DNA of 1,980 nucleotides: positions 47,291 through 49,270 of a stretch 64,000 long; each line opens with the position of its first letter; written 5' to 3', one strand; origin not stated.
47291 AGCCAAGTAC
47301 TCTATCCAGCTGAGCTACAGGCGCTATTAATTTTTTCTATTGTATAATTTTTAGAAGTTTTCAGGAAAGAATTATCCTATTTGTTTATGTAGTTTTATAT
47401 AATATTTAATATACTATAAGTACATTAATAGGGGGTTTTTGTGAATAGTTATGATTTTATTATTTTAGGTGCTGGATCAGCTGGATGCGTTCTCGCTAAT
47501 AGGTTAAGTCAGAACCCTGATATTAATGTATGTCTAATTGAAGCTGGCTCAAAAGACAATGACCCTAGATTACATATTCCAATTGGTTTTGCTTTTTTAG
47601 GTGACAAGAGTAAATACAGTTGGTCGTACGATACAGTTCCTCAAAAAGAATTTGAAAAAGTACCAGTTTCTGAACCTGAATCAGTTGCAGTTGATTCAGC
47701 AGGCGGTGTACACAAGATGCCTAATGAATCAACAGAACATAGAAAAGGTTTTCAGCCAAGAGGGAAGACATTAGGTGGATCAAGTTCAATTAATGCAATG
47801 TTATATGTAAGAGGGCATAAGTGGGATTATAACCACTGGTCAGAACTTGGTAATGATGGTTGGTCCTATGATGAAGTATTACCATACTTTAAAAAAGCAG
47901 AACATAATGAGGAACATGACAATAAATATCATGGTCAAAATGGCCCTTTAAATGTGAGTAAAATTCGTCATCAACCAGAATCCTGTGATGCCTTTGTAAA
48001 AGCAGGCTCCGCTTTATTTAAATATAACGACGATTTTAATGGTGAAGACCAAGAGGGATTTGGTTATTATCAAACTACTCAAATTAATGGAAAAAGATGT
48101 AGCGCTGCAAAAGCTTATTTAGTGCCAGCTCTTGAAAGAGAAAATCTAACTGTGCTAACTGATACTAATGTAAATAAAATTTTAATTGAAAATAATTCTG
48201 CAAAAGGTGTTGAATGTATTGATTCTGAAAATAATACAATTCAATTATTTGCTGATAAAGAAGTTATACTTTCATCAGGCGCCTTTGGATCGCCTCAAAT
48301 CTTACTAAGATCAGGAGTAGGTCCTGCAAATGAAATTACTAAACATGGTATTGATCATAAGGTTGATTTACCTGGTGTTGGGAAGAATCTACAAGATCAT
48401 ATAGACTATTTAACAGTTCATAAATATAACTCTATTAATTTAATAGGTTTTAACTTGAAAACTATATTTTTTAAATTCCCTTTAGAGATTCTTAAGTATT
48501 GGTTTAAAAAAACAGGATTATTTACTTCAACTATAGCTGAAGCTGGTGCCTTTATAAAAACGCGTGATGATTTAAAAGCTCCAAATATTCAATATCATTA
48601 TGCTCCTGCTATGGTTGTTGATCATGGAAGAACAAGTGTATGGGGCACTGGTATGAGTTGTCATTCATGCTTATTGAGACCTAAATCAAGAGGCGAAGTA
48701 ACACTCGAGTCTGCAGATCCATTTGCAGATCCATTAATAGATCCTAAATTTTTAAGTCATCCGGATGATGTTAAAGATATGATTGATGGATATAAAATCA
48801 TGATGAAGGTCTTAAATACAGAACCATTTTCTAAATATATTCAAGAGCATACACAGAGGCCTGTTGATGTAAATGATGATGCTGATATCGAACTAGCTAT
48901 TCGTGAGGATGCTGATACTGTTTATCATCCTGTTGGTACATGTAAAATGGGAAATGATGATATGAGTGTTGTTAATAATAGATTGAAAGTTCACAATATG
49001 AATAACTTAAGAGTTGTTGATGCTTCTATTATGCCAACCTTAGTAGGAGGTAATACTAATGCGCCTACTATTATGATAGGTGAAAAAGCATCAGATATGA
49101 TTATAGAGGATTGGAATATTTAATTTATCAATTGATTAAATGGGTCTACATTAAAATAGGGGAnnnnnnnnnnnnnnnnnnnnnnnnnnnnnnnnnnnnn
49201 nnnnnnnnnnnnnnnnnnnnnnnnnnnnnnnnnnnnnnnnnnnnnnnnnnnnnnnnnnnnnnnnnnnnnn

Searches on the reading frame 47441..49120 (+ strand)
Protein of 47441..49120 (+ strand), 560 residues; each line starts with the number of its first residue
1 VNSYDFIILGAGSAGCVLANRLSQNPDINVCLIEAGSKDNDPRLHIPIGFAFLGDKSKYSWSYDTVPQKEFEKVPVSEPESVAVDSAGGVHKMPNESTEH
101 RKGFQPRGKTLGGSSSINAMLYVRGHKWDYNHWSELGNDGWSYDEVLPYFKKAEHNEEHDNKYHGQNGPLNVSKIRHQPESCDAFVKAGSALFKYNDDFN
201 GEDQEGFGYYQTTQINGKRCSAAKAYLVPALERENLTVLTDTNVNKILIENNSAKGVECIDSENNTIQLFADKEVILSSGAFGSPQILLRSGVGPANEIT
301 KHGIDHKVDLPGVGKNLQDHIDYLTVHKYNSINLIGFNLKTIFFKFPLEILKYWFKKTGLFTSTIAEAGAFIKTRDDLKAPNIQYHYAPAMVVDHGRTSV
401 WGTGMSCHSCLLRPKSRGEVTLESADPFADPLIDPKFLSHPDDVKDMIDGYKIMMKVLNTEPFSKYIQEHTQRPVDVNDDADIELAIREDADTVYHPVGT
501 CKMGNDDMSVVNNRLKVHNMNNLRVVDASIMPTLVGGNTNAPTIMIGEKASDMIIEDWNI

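Call 51: search_protein_families(library=pfam, proteins=[window:47441-49120:+], max_evalue=0.00001)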
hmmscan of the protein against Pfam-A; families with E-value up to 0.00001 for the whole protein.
window:47441-49120:+ (560 aa): 4 families
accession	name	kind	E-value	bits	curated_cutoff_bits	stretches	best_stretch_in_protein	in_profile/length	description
PF00732.25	GMC_oxred_N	-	1.5e-53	182.2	23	1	4-321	1-217/218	GMC oxidoreductase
PF05199.19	GMC_oxred_C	-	6.1e-40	137.4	24.6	1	414-547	1-139/139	GMC oxidoreductase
PF00890.30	FAD_binding_2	-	5e-07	29.7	20.4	0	227-284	148-206/414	FAD binding domain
PF05834.18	Lycopene_cycl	-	3.5e-06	26.8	23.4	1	5-38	1-35/380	Lycopene cyclase protein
